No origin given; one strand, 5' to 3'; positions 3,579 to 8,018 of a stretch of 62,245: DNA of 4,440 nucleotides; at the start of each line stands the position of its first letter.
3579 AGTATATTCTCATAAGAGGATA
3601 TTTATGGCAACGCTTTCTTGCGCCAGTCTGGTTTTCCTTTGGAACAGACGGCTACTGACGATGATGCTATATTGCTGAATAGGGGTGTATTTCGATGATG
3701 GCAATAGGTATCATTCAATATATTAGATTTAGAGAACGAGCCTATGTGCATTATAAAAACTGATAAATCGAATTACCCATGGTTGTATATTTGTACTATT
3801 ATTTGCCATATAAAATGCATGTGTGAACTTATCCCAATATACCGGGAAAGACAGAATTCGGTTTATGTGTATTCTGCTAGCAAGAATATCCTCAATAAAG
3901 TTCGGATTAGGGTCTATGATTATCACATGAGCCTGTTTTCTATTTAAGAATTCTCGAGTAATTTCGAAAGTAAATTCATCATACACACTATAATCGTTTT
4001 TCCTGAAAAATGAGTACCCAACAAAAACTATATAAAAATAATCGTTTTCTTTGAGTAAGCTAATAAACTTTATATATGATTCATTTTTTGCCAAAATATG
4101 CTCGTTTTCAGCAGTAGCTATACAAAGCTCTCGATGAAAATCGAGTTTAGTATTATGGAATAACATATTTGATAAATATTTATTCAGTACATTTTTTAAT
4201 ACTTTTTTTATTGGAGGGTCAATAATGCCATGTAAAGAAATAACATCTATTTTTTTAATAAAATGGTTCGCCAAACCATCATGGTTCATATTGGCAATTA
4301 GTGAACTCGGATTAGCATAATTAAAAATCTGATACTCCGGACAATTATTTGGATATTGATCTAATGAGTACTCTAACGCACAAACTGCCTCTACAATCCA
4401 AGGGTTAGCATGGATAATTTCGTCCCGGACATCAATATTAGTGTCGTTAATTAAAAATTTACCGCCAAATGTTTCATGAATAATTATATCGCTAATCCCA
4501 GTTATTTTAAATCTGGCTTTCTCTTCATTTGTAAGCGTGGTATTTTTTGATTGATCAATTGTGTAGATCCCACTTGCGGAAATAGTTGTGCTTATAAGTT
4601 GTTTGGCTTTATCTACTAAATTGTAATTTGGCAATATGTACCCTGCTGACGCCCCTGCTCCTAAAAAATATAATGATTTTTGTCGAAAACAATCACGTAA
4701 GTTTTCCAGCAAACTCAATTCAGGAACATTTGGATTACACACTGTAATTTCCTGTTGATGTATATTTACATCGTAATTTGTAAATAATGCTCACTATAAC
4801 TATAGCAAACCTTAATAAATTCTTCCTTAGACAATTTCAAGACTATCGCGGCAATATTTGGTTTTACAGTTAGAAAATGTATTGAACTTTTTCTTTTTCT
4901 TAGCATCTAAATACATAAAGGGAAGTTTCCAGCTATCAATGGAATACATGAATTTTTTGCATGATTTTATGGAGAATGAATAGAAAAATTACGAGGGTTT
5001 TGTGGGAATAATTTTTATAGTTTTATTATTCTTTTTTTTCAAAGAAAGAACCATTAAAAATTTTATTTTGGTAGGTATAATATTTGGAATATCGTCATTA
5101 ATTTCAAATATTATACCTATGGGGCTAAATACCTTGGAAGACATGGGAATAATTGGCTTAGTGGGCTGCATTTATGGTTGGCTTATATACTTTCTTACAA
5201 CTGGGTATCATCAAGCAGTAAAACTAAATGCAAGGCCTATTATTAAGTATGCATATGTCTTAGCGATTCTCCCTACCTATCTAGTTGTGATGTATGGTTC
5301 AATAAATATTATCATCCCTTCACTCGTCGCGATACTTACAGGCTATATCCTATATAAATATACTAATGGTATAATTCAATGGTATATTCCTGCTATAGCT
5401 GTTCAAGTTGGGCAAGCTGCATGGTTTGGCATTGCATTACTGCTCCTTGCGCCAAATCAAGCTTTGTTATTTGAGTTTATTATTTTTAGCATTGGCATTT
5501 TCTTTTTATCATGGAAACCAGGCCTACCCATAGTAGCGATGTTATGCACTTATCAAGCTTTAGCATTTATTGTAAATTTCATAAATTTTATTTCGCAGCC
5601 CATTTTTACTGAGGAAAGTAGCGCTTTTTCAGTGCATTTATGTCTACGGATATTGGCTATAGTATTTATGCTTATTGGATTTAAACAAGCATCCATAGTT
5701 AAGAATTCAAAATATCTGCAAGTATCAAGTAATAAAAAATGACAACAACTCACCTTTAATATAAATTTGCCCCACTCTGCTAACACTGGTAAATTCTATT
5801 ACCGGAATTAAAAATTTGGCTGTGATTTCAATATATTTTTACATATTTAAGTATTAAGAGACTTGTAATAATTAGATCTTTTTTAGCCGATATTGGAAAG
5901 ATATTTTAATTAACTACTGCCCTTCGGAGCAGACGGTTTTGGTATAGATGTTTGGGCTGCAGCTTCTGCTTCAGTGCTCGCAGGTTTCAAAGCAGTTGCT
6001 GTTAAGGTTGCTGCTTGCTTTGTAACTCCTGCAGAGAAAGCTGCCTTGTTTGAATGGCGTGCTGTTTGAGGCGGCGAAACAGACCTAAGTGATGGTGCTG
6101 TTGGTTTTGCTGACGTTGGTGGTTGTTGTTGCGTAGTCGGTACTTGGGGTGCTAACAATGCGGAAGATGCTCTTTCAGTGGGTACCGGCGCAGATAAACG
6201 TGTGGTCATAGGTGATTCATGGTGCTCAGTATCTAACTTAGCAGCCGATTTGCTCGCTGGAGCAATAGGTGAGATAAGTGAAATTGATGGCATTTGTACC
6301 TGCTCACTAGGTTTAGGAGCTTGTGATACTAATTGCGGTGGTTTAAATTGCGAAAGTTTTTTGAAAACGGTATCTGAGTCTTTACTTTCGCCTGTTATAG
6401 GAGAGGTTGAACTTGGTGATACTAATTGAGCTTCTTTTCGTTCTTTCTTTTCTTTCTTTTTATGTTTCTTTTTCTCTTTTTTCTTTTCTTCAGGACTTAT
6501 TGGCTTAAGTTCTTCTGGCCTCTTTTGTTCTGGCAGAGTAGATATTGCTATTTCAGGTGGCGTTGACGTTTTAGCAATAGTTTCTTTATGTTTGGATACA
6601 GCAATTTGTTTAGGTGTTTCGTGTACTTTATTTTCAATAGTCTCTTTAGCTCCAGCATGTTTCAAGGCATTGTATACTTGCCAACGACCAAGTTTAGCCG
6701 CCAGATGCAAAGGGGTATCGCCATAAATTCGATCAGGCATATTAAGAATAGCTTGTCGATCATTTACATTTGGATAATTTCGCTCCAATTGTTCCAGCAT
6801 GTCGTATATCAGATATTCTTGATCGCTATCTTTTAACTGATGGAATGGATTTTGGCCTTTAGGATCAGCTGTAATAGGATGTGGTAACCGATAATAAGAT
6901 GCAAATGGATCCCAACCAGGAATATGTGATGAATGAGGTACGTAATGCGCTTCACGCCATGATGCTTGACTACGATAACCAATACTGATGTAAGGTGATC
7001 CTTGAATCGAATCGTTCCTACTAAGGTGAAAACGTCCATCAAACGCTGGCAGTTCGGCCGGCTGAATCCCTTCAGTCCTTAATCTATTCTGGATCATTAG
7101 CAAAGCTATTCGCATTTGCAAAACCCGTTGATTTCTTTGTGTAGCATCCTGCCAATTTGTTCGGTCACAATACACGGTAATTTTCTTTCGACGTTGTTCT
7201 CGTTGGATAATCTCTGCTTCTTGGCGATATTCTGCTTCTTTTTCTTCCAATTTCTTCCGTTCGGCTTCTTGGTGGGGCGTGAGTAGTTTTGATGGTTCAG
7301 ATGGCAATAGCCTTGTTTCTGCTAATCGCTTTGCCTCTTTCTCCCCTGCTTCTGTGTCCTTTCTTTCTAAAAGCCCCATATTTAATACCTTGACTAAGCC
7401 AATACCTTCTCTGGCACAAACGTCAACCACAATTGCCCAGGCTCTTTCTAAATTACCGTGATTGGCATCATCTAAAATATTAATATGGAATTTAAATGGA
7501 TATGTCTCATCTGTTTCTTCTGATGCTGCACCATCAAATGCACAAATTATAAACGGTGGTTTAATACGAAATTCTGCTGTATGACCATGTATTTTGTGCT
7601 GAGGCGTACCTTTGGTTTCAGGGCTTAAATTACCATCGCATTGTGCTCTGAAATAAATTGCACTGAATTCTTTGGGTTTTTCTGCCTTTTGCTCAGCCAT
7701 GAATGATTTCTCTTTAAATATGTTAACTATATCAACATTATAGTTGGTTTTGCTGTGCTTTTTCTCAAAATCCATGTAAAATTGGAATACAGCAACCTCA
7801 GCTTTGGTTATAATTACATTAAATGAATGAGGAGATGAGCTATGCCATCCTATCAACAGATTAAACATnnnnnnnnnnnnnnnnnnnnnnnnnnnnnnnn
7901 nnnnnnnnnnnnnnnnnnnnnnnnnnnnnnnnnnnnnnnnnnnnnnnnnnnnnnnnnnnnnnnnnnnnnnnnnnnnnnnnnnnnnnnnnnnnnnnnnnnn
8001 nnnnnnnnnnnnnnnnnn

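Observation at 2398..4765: Stand-alone SIR2-like protein paired with a DUF1016 PD-(D/E)xK nuclease next to an integrase: candidate defence module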

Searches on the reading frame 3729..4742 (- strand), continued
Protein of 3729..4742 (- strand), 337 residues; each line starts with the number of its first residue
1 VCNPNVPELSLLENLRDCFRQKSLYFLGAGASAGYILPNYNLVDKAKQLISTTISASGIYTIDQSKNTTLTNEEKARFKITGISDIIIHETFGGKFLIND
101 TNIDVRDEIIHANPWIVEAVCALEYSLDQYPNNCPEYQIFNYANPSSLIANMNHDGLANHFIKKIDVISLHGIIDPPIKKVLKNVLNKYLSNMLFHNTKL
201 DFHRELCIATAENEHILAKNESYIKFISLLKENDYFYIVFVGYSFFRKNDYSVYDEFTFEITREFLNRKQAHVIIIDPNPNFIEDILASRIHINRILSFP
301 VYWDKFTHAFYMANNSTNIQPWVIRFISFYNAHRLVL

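Call 80: fold_search(model_id=the predicted structure, library=viral)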
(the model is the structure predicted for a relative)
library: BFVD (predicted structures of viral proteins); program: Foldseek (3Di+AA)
matches with E <= 10: 206; with E <= 0.001: 0
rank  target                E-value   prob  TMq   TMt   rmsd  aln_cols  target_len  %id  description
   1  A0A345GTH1            1.5e-02  0.94  0.32  0.44  10.9       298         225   14  Deacetylase sirtuin-type domain-containing protein [Streptomyces phage Annadreamy]
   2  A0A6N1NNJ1            6.8e-02  0.10  0.18  0.17  19.9       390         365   10  Putative orfan [Tupanvirus soda lake]
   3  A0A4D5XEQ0            1.4e-01  0.16  0.21  0.26  15.5       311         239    9  Haloacid dehalogenase-like hydrolase [Mimivirus LCMiAC02]
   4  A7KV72                1.8e-01  0.10  0.19  0.13  24.8       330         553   12  (no name in the UniProt tables at hand)
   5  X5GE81                2.4e-01  0.07  0.17  0.19  22.3       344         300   12  Guanylate kinase [Nilaparvata lugens endogenous nudivirus]
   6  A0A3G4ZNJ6            3.2e-01  0.05  0.14  0.07  22.0       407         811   11  GTP cyclohydrolase [Terrestrivirus sp.]
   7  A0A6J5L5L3            3.6e-01  0.06  0.15  0.12  19.9       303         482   10  Uncharacterized protein [uncultured Caudovirales phage]
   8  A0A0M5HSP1            3.8e-01  0.14  0.10  0.19  13.5       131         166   12  Protein-tyrosine phosphatase [Turkeypox virus]
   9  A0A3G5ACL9            4.7e-01  0.07  0.18  0.12  14.4       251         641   11  Bifunctional phosphoribosyl-AMP cyclohydrolase/phosphoribosyl-ATP pyrophosphatase protein [Satyrvirus sp.]
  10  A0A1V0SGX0            4.9e-01  0.04  0.16  0.06  26.1       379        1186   12  Putative sensor histidine kinase [Hokovirus HKV1]
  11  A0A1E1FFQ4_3          6.2e-01  0.07  0.20  0.07  26.8       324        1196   10  Polyprotein [Winged bean alphaendornavirus 1]
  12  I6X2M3                7.3e-01  0.04  0.15  0.14  25.5       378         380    9  Uncharacterized protein [Vibrio phage phi-pp2]
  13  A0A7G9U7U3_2          7.3e-01  0.02  0.11  0.05  22.3       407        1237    8  Polyprotein [Ceratobasidium endornavirus 2]
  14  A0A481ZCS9            7.7e-01  0.03  0.11  0.11  16.9       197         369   15  von Willebrand factor type A domain protein [Pithovirus LCPAC403]
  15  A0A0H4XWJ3            7.7e-01  0.02  0.09  0.12  21.7       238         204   14  Deoxynucleotide monophosphate (DNMP) kinase [Salmon gill poxvirus]
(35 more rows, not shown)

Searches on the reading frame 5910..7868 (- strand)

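Call 3: search_protein_families(library=pfam, proteins=[window:5910-7868:-], max_evalue=0.1)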
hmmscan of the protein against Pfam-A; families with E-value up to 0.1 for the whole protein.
window:5910-7868:- (652 aa): 1 family
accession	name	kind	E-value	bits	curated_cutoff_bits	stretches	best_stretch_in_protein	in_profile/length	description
PF00023.36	Ank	-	0.0052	17.5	21.1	1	382-409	1-28/33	Ankyrin repeat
